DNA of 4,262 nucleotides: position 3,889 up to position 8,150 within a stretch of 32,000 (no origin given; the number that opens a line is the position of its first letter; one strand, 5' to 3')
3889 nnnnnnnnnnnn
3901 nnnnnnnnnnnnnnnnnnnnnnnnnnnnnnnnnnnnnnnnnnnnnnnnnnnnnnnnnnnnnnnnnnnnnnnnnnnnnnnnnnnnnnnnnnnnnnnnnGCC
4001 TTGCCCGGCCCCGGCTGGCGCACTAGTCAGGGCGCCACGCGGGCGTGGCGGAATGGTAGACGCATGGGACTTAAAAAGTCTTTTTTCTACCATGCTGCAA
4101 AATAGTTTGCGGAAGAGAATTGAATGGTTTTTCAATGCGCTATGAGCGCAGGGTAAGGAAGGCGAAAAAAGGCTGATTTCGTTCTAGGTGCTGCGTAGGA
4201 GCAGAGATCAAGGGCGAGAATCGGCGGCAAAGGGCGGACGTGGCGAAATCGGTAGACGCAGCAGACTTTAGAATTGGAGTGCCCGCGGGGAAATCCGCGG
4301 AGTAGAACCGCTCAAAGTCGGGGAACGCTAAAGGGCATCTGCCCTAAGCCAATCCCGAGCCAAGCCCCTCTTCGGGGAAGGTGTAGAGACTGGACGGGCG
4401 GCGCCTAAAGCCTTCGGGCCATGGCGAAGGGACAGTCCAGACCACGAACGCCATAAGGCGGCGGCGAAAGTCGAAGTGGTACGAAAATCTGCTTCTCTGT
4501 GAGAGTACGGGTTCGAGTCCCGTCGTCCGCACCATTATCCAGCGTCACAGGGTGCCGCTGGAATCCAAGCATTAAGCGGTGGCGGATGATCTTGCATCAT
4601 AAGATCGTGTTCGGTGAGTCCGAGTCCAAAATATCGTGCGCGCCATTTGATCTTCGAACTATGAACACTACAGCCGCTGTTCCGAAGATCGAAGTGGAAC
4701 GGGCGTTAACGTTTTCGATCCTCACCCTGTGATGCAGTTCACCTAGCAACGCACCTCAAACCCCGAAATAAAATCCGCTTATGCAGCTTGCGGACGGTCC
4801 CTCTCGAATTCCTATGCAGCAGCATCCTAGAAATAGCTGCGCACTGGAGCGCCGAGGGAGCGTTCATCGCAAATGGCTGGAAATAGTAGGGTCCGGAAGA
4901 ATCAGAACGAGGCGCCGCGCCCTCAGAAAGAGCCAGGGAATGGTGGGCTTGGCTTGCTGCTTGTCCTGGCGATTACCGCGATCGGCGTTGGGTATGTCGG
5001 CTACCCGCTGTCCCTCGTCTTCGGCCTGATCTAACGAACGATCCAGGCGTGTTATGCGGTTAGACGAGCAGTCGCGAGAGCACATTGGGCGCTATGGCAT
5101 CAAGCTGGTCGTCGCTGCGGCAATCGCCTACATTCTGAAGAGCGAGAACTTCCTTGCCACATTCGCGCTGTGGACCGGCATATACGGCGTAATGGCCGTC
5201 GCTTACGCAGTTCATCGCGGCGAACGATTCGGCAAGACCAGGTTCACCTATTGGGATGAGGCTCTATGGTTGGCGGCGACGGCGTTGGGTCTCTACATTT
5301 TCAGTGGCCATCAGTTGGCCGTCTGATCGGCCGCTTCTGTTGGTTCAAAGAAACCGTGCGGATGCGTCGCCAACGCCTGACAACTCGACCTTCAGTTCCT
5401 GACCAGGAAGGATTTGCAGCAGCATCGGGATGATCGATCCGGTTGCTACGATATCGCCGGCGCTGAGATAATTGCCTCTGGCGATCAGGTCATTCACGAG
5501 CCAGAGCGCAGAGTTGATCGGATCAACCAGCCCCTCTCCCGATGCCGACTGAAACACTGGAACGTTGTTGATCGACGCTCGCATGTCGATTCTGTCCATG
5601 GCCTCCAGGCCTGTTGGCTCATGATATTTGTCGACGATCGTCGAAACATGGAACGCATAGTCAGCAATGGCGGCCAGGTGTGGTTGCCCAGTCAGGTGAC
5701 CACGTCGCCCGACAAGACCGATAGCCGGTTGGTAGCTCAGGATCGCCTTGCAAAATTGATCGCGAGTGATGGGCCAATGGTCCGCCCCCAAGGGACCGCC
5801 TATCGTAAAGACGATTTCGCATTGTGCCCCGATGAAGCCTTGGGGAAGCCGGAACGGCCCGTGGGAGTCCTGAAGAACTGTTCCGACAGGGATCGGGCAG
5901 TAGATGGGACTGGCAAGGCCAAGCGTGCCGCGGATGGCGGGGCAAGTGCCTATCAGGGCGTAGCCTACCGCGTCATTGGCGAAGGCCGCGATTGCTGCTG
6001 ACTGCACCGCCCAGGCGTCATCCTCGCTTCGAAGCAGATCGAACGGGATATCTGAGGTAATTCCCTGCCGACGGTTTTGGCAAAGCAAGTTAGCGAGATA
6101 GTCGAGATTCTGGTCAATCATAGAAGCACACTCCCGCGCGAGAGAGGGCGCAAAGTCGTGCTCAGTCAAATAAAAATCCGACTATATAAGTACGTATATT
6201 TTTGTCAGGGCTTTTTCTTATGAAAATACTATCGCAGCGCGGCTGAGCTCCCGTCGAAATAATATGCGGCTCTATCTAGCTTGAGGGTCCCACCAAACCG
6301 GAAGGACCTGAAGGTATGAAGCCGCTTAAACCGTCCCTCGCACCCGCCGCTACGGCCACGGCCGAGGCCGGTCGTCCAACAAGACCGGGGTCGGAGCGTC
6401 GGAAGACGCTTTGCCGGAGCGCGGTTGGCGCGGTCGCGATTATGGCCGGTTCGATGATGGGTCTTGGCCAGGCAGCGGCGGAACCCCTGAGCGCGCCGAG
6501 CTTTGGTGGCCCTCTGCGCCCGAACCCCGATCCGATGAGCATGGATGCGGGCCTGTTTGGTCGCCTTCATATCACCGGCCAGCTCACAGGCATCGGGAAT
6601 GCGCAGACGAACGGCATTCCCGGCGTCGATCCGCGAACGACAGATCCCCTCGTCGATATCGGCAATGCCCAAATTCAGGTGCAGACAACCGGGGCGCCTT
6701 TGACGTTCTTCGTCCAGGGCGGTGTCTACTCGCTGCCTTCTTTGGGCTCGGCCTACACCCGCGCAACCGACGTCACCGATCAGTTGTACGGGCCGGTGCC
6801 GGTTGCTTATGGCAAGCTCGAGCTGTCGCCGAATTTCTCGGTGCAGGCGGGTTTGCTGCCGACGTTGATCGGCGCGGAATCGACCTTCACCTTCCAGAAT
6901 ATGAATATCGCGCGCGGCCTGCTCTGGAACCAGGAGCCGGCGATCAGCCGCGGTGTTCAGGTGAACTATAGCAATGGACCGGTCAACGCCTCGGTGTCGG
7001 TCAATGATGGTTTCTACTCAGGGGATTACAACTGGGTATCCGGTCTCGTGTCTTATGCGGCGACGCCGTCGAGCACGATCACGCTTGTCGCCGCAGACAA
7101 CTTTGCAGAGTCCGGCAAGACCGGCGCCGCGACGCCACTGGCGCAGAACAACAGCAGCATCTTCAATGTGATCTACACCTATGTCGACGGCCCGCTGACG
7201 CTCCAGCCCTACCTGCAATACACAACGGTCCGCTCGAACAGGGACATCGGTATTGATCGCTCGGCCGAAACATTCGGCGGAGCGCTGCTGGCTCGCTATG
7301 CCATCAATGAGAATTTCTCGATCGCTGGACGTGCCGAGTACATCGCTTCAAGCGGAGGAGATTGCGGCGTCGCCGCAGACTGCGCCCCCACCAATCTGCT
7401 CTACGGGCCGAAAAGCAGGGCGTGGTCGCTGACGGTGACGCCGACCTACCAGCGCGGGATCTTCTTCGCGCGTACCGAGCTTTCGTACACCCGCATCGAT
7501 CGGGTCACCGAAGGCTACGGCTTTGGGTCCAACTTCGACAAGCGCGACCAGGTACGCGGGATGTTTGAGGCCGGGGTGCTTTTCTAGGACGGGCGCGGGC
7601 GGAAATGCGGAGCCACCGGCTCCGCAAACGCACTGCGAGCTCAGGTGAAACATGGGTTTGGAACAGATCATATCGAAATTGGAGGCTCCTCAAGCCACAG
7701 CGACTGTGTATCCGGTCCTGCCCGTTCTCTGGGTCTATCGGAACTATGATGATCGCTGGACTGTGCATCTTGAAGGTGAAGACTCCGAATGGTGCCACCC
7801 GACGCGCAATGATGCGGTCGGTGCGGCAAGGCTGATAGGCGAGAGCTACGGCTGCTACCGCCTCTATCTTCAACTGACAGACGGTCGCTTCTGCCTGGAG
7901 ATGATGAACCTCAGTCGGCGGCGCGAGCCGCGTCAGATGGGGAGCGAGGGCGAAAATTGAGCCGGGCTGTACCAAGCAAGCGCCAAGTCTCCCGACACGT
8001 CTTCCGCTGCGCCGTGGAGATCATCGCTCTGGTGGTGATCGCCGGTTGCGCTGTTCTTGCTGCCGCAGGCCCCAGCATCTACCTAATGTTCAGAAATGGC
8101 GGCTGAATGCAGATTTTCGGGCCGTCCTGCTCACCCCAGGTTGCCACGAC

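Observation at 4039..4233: Truncated intronless tRNA-Leu(UAA) 5' half upstream of the intron-containing copy: candidate island junction with a compensatory tRNA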

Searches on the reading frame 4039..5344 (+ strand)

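Call 79: search_protein_families(library=pfam, proteins=[L082:4449-5585:-, L082:6560-7102:-], max_evalue=0.01)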
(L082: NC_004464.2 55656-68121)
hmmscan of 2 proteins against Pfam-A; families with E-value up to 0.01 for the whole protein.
L082:4449-5585:- (378 aa): 1 family
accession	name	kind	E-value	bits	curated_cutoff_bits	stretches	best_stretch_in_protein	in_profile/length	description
PF13020.12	NOV_C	-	1.2e-21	77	22.1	1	256-353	1-90/91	Protein NO VEIN, C-terminal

L082:6560-7102:- (180 aa): 7 families
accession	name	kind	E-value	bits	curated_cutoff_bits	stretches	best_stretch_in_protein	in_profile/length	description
PF13671.12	AAA_33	-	1.5e-08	35.5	27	1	3-128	2-125/143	AAA domain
PF13238.12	AAA_18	-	4.7e-08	34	29.4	1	3-132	1-123/128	AAA domain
PF13479.12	AAA_24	-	0.00098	19.5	27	1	3-47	5-44/195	AAA domain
PF13401.12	AAA_22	-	0.002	18.9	27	1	2-53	7-49/130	AAA domain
PF01583.26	APS_kinase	-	0.0041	17.6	21.1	0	2-22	4-24/152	Adenylylsulphate kinase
PF24883.2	NPHP3_N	-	0.0078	16.9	24.8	0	2-23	24-45/164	Nephrocystin 3, N-terminal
PF13521.12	AAA_28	-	0.009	16.7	27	0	3-39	2-36/164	AAA domain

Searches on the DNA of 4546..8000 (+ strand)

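Call 54: search_dna_similar(query=window:4546-8000:+, collection=plasmids, mode=near, max_rows=30)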
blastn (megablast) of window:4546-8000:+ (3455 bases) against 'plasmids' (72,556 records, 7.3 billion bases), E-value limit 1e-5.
Records with a match: 25; places in all: 25; records where one place covers at least 80% of the query: 0.
Best place of each record, by identity: 90-95% 25.
By first word of the organism name: Escherichia 8; Klebsiella 6; Citrobacter 5; Providencia 3; Aeromonas 1; Pantoea 1; Enterobacter 1.
By predicted mobility (MOB-suite, as given by PLSDB): conjugative 25.
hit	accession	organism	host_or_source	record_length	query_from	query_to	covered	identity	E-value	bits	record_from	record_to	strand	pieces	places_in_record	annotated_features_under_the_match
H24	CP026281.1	Klebsiella oxytoca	-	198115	253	660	12%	91.2%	2e-154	555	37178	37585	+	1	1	none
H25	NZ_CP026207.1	Escherichia coli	-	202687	253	660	12%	91.2%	2e-154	555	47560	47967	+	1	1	hypothetical protein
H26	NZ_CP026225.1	Aeromonas sp. ASNIH3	-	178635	253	660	12%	91.2%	2e-154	555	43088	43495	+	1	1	none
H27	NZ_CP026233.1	Citrobacter freundii complex sp. CFNIH4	-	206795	253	660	12%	91.2%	2e-154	555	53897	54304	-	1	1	hypothetical protein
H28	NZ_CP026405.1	Escherichia coli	-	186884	253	660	12%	91.2%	2e-154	555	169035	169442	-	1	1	hypothetical protein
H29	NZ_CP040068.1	Escherichia coli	Larus sp.,pure culture,feces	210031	253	660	12%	91.2%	2e-154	555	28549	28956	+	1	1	hypothetical protein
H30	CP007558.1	Citrobacter freundii CFNIH1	sink aerator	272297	253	660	12%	91.2%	2e-154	555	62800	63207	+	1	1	none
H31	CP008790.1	Klebsiella oxytoca KONIH1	perirectal swab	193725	253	660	12%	91.2%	2e-154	555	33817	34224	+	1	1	none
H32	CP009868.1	Pantoea sp. PSNIH2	hand rail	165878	253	660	12%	91.2%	2e-154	555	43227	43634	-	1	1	none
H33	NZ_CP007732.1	Klebsiella pneumoniae subsp. pneumoniae KPNIH27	groin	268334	253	660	12%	91.2%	2e-154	555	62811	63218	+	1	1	none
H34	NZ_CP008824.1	Enterobacter cloacae ECNIH2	sink drain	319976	253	660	12%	91.2%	2e-154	555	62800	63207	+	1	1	hypothetical protein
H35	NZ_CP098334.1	Citrobacter freundii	Homo sapiens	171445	253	660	12%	91.2%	2e-154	555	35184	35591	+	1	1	hypothetical protein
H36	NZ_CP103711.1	Escherichia coli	Homo sapiens,blood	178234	253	660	12%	91.2%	2e-154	555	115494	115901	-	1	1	hypothetical protein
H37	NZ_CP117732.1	Klebsiella grimontii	Homo sapiens,skin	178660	253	660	12%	91.2%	2e-154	555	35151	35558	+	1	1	none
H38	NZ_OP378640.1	Klebsiella michiganensis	-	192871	253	660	12%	91.2%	2e-154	555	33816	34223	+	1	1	none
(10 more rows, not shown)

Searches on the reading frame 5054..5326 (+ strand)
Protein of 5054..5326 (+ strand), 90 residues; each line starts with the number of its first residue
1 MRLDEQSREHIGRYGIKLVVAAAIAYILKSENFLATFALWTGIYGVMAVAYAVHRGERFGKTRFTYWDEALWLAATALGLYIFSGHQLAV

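Call 7: search_protein_families(library=pfam, proteins=[window:5054-5326:+], max_evalue=0.01)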
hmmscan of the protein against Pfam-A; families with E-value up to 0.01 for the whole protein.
window:5054-5326:+ (90 aa): 0 families

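Call 45: find_encoding_contigs(protein=window:5054-5326:+, flank=10000, max_places=10)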
Protein window:5054-5326:+ (90 aa): 22 contigs read that carry it; 10 places shown.
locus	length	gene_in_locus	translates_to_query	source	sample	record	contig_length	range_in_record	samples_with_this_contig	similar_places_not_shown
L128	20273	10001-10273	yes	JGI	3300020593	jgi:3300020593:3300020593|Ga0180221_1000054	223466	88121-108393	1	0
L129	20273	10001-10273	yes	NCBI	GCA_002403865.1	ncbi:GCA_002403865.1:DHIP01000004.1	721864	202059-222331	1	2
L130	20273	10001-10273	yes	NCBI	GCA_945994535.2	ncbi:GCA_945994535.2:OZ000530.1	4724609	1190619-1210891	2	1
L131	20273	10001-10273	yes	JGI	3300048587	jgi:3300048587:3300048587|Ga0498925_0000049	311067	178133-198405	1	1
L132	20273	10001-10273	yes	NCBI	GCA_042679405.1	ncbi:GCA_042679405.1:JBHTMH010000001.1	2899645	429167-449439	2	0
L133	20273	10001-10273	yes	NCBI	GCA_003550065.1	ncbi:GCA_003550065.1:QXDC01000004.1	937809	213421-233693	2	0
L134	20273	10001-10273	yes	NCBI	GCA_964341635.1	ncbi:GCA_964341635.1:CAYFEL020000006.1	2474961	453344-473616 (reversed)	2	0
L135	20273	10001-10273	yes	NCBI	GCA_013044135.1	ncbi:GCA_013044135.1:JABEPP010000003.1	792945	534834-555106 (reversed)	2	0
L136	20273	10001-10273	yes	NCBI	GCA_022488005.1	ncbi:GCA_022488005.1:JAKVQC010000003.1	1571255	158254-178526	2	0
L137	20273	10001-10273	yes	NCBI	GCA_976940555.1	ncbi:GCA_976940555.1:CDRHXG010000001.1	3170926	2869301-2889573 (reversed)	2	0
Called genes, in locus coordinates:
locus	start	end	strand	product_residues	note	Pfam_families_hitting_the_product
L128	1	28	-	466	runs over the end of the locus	PF00270:DEAD, PF00271:Helicase_C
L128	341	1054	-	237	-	PF00990:GGDEF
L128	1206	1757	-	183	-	PF08002:DUF1697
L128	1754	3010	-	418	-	PF00291:PALP, PF00585:Thr_dehydrat_C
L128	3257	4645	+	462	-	PF02386:TrkH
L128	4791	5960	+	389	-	PF24096:DUF7379 (weak), PF05990:DUF900, PF12697:Abhydrolase_6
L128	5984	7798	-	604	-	PF07969:Amidohydro_3 (weak), PF01979:Amidohydro_1, PF07969:Amidohydro_3 (weak), PF13382:Adenine_deam_C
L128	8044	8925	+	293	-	PF00561:Abhydrolase_1, PF12146:Hydrolase_4, PF12697:Abhydrolase_6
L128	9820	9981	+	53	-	-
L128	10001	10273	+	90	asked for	-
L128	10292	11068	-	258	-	PF01557:FAA_hydrolase (weak)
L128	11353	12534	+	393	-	PF07642:BBP2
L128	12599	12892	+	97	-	-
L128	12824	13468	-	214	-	-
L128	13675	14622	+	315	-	PF00701:DHDPS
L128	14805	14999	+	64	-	-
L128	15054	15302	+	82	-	-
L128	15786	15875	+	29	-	PF09604:Potass_KdpF (weak)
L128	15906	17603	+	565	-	PF03814:KdpA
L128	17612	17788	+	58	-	-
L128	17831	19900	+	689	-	PF00122:E1-E2_ATPase, PF00702:Hydrolase, PF12710:HAD (faint)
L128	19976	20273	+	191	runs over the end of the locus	PF02669:KdpC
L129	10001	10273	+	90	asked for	-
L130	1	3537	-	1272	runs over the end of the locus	PF08471:Ribonuc_red_2_N, PF02867:Ribonuc_red_lgC, PF20772:TACO1_YebC_N (faint), PF02867:Ribonuc_red_lgC, PF12637:TSCPD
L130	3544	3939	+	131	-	-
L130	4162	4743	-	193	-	-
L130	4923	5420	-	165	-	PF00156:Pribosyltran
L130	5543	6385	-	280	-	PF00582:Usp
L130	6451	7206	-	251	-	PF00994:MoCF_biosynth, PF24102:FLAD1_M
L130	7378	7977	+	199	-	PF00258:Flavodoxin_1, PF03358:FMN_red, PF12724:Flavodoxin_5 (faint)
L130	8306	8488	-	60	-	-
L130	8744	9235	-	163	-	-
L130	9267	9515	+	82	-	-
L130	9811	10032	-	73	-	-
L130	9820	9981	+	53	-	-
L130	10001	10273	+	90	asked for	-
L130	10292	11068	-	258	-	PF01557:FAA_hydrolase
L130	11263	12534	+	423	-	PF07642:BBP2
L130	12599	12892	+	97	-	-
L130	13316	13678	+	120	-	-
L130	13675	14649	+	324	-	PF00701:DHDPS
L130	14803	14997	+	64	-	-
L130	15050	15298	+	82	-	-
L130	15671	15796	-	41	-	-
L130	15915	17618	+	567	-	PF03814:KdpA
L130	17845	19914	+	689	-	PF00122:E1-E2_ATPase, PF00702:Hydrolase, PF12710:HAD (faint)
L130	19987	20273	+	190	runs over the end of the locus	PF02669:KdpC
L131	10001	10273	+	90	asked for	-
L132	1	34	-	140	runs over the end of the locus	PF00583:Acetyltransf_1, PF13673:Acetyltransf_10, PF13508:Acetyltransf_7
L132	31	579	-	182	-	PF06821:Ser_hydrolase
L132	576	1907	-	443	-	PF00206:Lyase_1, PF10397:ADSL_C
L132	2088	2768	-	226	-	PF00834:Ribul_P_3_epim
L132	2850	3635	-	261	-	PF21088:MS_channel_1st, PF00924:MS_channel_2nd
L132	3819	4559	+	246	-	PF02683:DsbD_TM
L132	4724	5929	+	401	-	PF13480:Acetyltransf_6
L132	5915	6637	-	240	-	PF20582:UPF0758_N, PF04002:RadC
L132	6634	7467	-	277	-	PF00557:Peptidase_M24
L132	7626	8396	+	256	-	PF00994:MoCF_biosynth, PF24102:FLAD1_M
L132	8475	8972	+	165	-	PF00156:Pribosyltran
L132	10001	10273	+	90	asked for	-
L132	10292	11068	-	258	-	PF01557:FAA_hydrolase (weak)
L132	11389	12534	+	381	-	PF07642:BBP2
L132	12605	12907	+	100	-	-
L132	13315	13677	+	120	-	-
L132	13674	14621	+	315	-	PF00701:DHDPS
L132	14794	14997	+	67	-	-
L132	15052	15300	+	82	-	-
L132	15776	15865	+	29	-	PF09604:Potass_KdpF (weak)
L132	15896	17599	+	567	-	PF03814:KdpA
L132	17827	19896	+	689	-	PF00122:E1-E2_ATPase, PF00702:Hydrolase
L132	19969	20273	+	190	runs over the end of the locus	PF02669:KdpC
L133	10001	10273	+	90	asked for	-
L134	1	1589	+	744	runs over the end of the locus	PF07715:Plug, PF00593:TonB_dep_Rec_b-barrel, PF14905:OMP_b-brl_3 (faint)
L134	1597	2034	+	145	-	-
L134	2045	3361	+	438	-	PF13103:TonB_2, PF03544:TonB_C (weak)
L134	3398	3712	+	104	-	PF03992:ABM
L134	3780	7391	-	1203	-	PF18327:PRODH, PF14850:Pro_dh-DNA_bdg, PF01619:Pro_dh, PF00171:Aldedh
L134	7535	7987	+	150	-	PF12802:MarR_2, PF01047:MarR (weak), PF13404:HTH_AsnC-type, PF13412:HTH_24, PF09339:HTH_IclR (faint), PF01037:AsnC_trans_reg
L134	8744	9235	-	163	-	-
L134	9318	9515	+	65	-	-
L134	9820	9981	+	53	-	-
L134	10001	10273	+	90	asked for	-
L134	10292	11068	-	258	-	PF01557:FAA_hydrolase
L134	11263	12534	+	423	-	PF07642:BBP2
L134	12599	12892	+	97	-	-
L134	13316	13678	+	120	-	-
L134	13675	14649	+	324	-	PF00701:DHDPS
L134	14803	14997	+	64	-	-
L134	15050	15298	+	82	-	-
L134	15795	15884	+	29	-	-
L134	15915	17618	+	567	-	PF03814:KdpA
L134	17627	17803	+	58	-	-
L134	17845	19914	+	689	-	PF00122:E1-E2_ATPase, PF00702:Hydrolase, PF12710:HAD (faint)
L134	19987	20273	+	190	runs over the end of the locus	PF02669:KdpC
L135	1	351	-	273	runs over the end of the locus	PF01694:Rhomboid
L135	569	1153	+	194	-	PF07310:PAS_5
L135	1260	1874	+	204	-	PF07238:PilZ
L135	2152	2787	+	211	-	PF06035:Peptidase_C93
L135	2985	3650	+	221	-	PF06035:Peptidase_C93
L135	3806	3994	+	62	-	-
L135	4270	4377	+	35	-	-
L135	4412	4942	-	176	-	PF25087:GMPPB_C (faint), PF00132:Hexapep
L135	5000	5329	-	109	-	PF22258:DUF6949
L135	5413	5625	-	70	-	PF11324:DUF3126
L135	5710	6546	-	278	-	PF06426:SATase_N, PF00132:Hexapep (weak)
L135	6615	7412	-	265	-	PF12146:Hydrolase_4, PF00561:Abhydrolase_1, PF12697:Abhydrolase_6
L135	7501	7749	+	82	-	PF10276:zf-CHCC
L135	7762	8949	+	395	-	PF01266:DAO, PF01494:FAD_binding_3, PF13450:NAD_binding_8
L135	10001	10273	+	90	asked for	-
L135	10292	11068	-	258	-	PF01557:FAA_hydrolase (weak)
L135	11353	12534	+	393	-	PF07642:BBP2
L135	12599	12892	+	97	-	-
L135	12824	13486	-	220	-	-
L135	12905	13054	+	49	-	-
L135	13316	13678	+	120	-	-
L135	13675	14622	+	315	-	PF00701:DHDPS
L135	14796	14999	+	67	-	-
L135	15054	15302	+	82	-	-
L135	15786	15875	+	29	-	PF09604:Potass_KdpF (weak)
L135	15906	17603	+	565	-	PF03814:KdpA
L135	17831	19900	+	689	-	PF00122:E1-E2_ATPase, PF00702:Hydrolase, PF12710:HAD (faint)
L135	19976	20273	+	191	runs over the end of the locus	PF02669:KdpC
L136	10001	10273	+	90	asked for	-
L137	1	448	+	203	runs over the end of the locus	PF04191:PEMT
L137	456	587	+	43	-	-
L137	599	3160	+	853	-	PF00122:E1-E2_ATPase, PF00702:Hydrolase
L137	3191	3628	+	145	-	PF03713:DUF305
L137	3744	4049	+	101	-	-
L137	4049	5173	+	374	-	PF01757:Acyl_transf_3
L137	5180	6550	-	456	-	-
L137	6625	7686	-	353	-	-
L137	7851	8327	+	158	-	-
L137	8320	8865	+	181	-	-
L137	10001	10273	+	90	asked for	-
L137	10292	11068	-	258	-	PF01557:FAA_hydrolase (weak)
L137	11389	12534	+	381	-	PF07642:BBP2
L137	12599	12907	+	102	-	-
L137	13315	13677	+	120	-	-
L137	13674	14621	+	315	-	PF00701:DHDPS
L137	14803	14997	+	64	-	-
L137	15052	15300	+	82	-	-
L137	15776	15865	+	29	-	PF09604:Potass_KdpF (weak)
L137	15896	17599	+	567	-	PF03814:KdpA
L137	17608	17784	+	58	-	-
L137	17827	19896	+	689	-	PF00122:E1-E2_ATPase, PF00702:Hydrolase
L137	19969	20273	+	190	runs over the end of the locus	PF02669:KdpC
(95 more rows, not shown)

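Call 79: search_protein_families(library=pfam, proteins=[L137:5180-6550:-, L137:6625-7686:-], max_evalue=0.01)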
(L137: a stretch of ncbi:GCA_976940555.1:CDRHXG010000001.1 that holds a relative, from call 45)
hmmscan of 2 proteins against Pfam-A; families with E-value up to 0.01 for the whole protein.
L137:5180-6550:- (456 aa): 0 families

L137:6625-7686:- (353 aa): 0 families

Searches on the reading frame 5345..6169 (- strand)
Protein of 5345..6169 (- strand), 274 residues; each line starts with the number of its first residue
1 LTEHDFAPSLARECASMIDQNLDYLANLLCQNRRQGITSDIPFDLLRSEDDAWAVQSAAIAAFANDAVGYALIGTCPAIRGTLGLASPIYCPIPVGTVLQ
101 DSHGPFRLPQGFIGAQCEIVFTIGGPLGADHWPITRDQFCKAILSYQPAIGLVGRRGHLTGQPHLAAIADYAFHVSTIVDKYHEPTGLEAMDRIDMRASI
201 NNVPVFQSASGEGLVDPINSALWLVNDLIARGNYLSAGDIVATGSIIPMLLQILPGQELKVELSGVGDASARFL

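Call 7: search_protein_families(library=pfam, proteins=[window:5345-6169:-], max_evalue=0.01)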
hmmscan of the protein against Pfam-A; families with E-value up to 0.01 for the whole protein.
window:5345-6169:- (274 aa): 1 family
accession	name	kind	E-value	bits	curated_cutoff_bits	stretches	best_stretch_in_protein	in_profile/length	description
PF01557.24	FAA_hydrolase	-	5.4e-07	29.9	23.9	1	105-272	48-212/214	Fumarylacetoacetate (FAA) hydrolase C-terminal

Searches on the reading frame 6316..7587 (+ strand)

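Call 7: search_protein_families(library=pfam, proteins=[window:6316-7587:+], max_evalue=0.01)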
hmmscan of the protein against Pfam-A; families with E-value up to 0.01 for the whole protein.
window:6316-7587:+ (423 aa): 1 family
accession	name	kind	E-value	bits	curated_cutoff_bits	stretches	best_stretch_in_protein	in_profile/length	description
PF07642.17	BBP2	-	8.8e-75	252.5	26.2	1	84-423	2-339/339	Putative beta-barrel porin-2, OmpL-like. bbp2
